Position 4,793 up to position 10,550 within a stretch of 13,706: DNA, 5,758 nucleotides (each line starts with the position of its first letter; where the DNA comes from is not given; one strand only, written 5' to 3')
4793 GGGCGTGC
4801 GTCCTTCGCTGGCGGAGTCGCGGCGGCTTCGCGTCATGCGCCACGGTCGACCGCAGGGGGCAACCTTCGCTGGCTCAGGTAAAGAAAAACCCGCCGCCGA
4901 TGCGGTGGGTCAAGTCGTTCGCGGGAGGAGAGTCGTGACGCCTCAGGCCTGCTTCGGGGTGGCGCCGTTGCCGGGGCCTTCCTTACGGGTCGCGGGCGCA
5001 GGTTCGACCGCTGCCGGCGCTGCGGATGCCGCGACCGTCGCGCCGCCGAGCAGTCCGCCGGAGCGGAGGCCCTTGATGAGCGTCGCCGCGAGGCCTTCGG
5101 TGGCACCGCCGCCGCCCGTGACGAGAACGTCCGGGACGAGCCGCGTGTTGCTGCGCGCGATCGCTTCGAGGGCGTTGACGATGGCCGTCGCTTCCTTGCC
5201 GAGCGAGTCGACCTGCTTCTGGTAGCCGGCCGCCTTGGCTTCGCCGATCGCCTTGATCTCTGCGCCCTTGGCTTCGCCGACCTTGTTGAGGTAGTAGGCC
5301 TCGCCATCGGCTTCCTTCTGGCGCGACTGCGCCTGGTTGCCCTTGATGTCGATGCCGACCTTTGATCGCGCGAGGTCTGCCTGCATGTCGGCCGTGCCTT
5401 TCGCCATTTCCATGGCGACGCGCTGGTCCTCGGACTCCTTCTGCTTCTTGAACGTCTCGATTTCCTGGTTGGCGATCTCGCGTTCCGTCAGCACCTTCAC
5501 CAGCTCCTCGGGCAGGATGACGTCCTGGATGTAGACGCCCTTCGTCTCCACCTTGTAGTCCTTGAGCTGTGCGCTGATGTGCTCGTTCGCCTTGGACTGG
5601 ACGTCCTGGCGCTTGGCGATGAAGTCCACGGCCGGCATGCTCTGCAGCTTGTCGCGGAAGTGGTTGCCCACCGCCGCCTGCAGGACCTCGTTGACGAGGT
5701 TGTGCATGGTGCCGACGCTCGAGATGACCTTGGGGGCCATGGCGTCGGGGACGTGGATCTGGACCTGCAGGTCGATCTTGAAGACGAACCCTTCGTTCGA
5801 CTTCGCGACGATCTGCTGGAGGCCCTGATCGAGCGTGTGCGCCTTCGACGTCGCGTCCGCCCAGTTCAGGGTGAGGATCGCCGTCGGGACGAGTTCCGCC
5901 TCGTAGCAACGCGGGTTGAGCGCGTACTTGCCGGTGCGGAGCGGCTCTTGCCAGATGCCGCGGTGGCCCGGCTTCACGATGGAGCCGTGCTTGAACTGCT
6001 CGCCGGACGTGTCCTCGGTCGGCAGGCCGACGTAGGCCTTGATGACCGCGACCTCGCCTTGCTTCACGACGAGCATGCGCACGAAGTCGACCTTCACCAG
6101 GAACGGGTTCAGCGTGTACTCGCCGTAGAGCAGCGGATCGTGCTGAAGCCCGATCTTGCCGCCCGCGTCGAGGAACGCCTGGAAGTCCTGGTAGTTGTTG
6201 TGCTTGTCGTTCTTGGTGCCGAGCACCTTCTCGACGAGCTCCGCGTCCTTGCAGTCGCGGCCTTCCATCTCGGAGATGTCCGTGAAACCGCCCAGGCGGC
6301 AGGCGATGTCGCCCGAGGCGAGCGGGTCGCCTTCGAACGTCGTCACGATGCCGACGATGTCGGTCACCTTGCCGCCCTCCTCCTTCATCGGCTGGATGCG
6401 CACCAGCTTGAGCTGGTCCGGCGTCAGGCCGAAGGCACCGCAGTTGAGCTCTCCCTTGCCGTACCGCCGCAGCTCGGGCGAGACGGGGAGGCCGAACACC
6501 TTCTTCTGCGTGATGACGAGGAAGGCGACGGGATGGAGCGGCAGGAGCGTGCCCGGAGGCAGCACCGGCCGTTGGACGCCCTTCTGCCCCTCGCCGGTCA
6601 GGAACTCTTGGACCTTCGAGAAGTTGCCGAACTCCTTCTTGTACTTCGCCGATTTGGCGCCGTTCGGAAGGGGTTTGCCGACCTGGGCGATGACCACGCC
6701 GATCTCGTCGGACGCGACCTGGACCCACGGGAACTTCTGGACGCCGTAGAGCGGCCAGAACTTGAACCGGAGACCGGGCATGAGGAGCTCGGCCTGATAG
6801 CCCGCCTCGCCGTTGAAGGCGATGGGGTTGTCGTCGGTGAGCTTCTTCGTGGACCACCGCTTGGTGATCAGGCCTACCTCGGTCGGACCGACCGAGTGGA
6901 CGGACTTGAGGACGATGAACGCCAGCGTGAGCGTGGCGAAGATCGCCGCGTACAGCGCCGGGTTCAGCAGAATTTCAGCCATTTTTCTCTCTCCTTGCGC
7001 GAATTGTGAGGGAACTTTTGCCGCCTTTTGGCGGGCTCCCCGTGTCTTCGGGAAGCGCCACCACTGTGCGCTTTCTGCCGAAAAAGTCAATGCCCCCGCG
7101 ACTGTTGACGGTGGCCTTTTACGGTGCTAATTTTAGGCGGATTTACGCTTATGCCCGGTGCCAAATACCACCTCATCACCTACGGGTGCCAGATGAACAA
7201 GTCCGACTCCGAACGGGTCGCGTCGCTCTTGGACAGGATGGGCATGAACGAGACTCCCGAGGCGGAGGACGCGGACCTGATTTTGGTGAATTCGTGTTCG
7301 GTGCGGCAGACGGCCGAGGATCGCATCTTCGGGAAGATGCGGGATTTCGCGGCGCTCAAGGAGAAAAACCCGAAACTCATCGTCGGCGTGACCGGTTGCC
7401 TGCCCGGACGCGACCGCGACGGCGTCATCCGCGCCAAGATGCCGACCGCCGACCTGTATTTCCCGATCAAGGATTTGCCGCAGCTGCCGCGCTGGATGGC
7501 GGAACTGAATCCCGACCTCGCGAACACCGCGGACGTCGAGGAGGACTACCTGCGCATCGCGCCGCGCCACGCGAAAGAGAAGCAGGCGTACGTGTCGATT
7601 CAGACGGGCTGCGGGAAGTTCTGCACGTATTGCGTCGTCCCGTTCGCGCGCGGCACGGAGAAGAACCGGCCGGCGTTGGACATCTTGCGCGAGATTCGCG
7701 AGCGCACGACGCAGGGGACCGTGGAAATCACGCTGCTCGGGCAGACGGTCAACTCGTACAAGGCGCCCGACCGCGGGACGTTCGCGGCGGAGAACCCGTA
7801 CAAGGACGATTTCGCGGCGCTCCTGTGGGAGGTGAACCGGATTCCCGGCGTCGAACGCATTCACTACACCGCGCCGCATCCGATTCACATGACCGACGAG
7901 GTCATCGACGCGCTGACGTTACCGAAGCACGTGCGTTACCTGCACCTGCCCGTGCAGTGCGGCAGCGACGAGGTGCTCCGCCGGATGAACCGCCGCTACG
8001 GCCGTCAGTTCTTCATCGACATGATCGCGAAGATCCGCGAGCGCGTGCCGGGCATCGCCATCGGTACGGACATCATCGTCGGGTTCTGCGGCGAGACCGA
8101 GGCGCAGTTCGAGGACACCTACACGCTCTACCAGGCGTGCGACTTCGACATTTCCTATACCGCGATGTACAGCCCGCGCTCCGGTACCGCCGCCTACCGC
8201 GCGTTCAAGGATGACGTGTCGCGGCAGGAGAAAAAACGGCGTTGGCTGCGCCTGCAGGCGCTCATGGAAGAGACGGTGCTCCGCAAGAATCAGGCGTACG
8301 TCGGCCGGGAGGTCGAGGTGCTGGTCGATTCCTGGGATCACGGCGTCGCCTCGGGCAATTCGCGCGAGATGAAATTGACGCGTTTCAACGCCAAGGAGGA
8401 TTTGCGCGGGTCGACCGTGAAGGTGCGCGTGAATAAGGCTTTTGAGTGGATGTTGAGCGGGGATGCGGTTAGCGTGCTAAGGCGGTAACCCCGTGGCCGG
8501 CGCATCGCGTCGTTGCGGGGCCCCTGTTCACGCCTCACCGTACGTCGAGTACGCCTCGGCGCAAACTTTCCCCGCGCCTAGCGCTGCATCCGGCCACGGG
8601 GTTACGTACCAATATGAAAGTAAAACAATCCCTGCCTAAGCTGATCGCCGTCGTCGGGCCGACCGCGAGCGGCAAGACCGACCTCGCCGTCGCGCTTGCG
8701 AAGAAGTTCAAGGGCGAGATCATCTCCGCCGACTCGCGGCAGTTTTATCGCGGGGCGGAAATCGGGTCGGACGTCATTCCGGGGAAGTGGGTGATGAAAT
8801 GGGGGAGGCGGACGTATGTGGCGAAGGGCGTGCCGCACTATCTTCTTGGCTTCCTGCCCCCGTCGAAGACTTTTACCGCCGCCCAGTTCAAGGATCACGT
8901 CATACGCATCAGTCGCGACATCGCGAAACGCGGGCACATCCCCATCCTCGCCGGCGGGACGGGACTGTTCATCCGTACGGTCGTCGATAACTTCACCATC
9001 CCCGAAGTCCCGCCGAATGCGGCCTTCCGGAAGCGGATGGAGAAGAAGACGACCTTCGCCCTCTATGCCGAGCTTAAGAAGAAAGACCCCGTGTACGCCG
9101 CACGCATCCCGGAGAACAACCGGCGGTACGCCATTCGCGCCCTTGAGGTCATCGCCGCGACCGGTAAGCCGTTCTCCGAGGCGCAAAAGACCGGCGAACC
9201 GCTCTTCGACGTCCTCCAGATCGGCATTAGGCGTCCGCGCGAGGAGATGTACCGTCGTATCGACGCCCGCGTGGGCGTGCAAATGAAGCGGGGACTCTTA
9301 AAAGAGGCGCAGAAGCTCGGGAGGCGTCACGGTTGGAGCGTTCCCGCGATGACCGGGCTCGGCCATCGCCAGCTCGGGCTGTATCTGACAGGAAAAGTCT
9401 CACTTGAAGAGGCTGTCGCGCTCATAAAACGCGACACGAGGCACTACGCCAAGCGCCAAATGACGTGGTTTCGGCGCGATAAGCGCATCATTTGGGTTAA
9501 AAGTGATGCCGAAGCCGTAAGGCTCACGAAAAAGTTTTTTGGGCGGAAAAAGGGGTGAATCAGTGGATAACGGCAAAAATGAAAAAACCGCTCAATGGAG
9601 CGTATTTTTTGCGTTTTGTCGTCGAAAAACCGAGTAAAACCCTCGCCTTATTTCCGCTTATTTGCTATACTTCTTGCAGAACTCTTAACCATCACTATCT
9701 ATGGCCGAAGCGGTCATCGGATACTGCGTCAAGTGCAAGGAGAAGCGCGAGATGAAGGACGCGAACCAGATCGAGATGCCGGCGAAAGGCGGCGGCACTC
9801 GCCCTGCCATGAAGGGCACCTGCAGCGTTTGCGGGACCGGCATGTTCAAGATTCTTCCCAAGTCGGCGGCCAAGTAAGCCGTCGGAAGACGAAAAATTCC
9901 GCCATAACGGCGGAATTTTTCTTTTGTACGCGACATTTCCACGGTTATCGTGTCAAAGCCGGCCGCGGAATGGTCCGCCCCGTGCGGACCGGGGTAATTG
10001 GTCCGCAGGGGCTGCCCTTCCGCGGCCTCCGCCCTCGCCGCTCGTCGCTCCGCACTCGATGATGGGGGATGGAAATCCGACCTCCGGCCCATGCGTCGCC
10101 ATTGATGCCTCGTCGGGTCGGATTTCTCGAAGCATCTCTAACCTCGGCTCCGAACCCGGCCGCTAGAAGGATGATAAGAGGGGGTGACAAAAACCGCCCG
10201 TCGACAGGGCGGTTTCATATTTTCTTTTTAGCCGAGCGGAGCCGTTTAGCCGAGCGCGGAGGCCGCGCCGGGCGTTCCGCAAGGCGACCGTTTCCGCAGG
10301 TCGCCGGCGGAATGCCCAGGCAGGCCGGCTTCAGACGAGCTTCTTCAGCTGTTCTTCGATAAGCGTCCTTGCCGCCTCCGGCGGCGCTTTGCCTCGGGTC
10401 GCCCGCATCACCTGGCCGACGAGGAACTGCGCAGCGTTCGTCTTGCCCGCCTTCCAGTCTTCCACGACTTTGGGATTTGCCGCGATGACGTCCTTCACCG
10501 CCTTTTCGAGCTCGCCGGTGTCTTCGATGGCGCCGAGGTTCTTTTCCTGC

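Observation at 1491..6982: Flotillin, small-protein and twin coiled-coil module inserted between thrS and miaB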

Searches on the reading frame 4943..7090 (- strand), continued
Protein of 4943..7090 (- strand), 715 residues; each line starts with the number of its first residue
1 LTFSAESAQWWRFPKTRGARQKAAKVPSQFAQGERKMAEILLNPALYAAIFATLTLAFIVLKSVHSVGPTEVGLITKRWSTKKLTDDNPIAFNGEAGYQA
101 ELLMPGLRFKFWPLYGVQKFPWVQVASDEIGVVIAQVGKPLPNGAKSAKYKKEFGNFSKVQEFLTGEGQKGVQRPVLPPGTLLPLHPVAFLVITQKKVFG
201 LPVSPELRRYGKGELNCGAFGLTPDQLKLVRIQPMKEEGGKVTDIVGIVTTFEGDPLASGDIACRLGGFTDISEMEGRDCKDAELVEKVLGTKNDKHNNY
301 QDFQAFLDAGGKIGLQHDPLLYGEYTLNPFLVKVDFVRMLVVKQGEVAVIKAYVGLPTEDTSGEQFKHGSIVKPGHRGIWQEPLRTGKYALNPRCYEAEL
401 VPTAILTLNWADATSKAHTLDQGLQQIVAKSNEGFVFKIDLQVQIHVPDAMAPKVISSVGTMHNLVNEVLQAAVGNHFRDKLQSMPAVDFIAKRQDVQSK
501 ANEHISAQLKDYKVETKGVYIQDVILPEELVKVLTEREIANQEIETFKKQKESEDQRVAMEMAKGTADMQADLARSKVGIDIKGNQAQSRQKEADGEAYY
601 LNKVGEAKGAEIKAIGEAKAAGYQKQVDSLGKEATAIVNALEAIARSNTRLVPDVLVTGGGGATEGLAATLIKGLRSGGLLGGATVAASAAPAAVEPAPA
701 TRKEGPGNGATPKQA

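Call 81: find_encoding_contigs(protein=P0130, flank=5000, max_places=3)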
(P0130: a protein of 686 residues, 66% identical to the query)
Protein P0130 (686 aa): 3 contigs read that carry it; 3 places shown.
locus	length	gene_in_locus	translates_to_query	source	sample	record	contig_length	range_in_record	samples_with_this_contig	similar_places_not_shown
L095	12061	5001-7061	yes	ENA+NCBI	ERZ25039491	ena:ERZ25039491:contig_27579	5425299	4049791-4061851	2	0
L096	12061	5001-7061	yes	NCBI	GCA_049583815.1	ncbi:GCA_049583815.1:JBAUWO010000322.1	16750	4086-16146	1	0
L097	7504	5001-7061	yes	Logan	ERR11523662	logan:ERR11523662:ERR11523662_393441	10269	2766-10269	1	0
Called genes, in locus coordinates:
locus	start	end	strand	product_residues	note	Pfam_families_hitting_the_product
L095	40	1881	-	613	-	-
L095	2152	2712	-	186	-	PF04519:Bactofilin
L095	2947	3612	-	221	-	PF01726:LexA_DNA_bind, PF00717:Peptidase_S24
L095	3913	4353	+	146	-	-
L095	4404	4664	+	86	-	-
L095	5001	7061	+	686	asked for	PF01145:Band_7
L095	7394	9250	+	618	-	PF01558:POR, PF01855:POR_N, PF17147:PFOR_II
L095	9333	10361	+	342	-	PF02775:TPP_enzyme_C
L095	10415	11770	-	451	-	PF19425:Csd3_N2, PF01551:Peptidase_M23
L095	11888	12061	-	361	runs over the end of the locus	PF00905:Transpeptidase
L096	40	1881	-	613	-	-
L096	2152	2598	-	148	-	PF04519:Bactofilin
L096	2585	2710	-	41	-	-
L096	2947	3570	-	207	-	PF01726:LexA_DNA_bind, PF13730:HTH_36 (faint), PF00717:Peptidase_S24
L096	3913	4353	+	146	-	-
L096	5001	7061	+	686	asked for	PF01145:Band_7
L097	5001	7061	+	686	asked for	PF01145:Band_7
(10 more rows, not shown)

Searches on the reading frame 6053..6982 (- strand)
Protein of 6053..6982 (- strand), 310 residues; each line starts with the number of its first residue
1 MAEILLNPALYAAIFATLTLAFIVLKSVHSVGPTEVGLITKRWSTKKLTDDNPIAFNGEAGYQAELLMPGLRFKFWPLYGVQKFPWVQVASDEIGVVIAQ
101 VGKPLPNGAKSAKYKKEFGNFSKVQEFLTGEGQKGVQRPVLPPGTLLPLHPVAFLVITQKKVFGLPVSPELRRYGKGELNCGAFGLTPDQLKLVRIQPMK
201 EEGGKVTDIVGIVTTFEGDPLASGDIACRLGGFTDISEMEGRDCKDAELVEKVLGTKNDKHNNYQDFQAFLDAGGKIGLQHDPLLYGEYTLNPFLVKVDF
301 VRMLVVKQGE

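Call 82: search_protein_families(library=pfam, proteins=[window:6053-6982:-], max_evalue=10)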
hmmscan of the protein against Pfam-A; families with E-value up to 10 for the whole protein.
window:6053-6982:- (310 aa): 0 families
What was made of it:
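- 4943..6982 (-): SPFH/Band-7 membrane protein, 679 aa. It has an N-terminal TM segment, about 270 unassigned residues, an SPFH domain (aa ~305-517), a coiled-coil and a Gly/Ala-rich tail. N- and C-terminal parts have no Pfam hit (call 82).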

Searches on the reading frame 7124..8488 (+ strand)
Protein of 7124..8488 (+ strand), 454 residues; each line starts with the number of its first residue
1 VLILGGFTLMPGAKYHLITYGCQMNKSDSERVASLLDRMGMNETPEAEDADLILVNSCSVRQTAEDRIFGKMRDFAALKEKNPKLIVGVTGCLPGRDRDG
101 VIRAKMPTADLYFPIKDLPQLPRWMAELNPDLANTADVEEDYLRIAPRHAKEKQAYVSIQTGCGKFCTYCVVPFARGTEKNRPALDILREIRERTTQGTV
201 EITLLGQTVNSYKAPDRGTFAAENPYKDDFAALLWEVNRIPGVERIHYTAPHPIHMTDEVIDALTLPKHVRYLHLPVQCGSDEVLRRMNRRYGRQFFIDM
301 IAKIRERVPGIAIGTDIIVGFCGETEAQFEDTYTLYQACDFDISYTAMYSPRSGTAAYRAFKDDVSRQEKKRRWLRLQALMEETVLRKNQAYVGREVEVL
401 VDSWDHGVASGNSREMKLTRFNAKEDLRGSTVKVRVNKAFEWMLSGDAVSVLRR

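Call 3: search_protein_families(library=pfam, proteins=[window:7124-8488:+], max_evalue=0.1)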
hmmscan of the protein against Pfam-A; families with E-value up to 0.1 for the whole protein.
window:7124-8488:+ (454 aa): 3 families
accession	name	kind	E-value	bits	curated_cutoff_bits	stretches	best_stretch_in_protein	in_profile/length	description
PF00919.26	UPF0004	-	2.4e-25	88.9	27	1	14-111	1-95/98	Uncharacterized protein family UPF0004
PF04055.27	Radical_SAM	-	3.7e-23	83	29.5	1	157-334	1-164/166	Radical SAM superfamily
PF01938.26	TRAM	-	0.037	14.3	21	0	390-449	1-61/61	TRAM domain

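Call 36: find_related_loci(query=window:7124-8488:+, collection=genome_contigs, flank=8000)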
Query window:7124-8488:+ (454 aa) in genome_contigs; peptide patterns used: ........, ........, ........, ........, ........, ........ (x = any residue, [..] = any of these).
598 stretches matched a pattern (row limit reached: there are more); 577 encode a relative of the query (tblastn E <= 1e-3); the best 80 are kept; 80 distinct loci.
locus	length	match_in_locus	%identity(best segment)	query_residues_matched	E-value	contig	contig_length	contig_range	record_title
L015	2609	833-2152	83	10-449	0e+0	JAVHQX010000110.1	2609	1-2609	MAG: Patescibacteria group bacterium isolate WB02no13_65_8 NODE_29282_length_2609_cov_5.028974, whole genome shotgun seq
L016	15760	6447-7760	81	10-447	0e+0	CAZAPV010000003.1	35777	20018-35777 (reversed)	MAG TPA_asm: uncultured Gammaproteobacteria bacterium isolate SRP193066_co2_451 genome assembly, contig: NODE_575_length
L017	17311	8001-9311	77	10-446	0e+0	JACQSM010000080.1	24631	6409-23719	MAG: Candidatus Uhrbacteria bacterium isolate NC_groundwater_1385_Ag_S-0.2um_61_26 S_p2_S4_coassembly_k141_2921198, whol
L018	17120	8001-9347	80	9-453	0e+0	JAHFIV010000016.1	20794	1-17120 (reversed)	MAG: bacterium isolate nzgw370 NODE_1085_length_20795_cov_3.306956, whole genome shotgun sequence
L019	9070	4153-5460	63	14-449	0e+0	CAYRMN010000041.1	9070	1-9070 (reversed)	MAG TPA_asm: uncultured Gammaproteobacteria bacterium isolate SRP170004_co1_61 genome assembly, contig: NODE_12447_lengt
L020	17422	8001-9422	58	3-454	0e+0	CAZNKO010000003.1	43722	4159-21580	MAG TPA_asm: uncultured Gammaproteobacteria bacterium isolate binchicken_co232_111 genome assembly, contig: NODE_1366_le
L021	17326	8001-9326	61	10-451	0e+0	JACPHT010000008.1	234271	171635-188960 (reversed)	MAG: Candidatus Uhrbacteria bacterium isolate NC_groundwater_421_Ag_B-0.1um_41_26 GD18-4_B1_scaffold_1006349, whole geno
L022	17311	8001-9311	63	15-450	0e+0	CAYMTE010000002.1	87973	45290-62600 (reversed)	MAG TPA_asm: uncultured Gammaproteobacteria bacterium isolate SRP278252_co2_91 genome assembly, contig: NODE_361_length_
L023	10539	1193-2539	61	10-449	0e+0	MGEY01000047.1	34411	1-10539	MAG: Candidatus Uhrbacteria bacterium RIFOXYA2_FULL_40_9 rifoxya2_full_scaffold_495, whole genome shotgun sequence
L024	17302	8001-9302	62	15-447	0e+0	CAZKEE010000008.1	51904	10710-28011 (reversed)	MAG TPA_asm: uncultured Gammaproteobacteria bacterium isolate binchicken_co185_197 genome assembly, contig: NODE_822_len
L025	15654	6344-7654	62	10-446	0e+0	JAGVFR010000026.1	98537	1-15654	MAG: bacterium isolate DeMMO2_27 c_000000025817, whole genome shotgun sequence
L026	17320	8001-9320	59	13-446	0e+0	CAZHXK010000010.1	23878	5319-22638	MAG TPA_asm: uncultured Gammaproteobacteria bacterium isolate binchicken_co46_948 genome assembly, contig: NODE_3835_len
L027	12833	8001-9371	61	14-449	0e+0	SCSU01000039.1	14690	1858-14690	MAG: Patescibacteria group bacterium isolate FW215_bin.7 FW215_bin.7-69169, whole genome shotgun sequence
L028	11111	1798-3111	62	14-450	0e+0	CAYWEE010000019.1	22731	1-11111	MAG TPA_asm: uncultured Gammaproteobacteria bacterium isolate SRP278252_co2_287 genome assembly, contig: NODE_4538_lengt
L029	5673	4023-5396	60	9-450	0e+0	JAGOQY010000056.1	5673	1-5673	Patescibacteria group bacterium isolate Gw_Eff_bin_227 Gw_Eff_46949_length_5673_cov_10.533538, whole genome shotgun sequ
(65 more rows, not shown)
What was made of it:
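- MiaB's best matches are Uhrbacteria/Patescibacteria MAGs at 77-83% identity (call 36).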

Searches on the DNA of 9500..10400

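Call 85: search_rna_families(source=window, start=9500, end=10400, threshold=evalue, max_evalue=1)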
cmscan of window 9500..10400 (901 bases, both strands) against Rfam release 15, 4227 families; matches with E-value up to 1: 3.
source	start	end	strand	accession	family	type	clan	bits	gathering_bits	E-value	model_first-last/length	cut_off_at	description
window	9875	9948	-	RF02621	BSnc120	Gene; sRNA;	-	23.2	114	0.013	1-88/88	no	Brucella sRNA 120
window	9892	9927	+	RF00489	ctRNA_p42d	Gene; antisense;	-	22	50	0.048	1-46/46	no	ctRNA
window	9841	9922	+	RF02891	AgrB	Gene; antisense;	-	21.8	40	0.47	1-84/84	no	ArsR-gov region gene B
